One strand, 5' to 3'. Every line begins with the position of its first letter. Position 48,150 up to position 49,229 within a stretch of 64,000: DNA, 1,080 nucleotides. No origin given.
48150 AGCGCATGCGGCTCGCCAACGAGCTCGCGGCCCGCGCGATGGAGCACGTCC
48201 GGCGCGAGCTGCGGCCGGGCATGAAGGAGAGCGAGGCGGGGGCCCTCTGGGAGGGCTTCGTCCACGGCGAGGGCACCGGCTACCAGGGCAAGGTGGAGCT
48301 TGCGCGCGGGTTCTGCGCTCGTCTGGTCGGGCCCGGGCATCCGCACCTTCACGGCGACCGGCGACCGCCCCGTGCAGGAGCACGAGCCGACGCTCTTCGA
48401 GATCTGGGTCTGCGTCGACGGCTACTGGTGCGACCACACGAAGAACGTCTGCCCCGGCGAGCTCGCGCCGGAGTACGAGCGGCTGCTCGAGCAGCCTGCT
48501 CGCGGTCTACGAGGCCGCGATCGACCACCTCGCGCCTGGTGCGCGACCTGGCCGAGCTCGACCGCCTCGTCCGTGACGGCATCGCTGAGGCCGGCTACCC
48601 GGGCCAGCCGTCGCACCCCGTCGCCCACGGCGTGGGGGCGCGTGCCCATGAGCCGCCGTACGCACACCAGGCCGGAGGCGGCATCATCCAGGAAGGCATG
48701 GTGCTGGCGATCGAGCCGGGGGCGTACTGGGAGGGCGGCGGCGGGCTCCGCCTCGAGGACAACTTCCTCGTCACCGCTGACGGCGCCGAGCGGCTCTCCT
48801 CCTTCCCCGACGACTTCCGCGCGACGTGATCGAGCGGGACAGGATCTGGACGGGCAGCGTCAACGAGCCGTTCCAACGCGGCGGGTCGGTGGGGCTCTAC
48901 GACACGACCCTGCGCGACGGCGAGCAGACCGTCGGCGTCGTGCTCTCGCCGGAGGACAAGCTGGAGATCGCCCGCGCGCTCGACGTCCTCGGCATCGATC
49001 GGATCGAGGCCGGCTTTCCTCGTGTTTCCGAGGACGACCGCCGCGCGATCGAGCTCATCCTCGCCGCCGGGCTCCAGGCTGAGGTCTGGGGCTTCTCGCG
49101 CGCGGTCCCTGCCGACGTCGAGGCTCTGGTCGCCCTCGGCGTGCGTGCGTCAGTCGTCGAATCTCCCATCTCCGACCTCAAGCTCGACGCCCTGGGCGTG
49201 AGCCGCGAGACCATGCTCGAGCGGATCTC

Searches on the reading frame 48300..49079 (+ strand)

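Call 37: search_protein_families(library=pfam, proteins=[window:48300-49079:+], max_evalue=0.01)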
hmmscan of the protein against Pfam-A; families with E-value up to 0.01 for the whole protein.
window:48300-49079:+ (260 aa): 1 family
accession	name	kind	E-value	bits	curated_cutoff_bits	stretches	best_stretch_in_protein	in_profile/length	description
PF00557.29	Peptidase_M24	-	0.0083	16.4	23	0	20-64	66-111/208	Metallopeptidase family M24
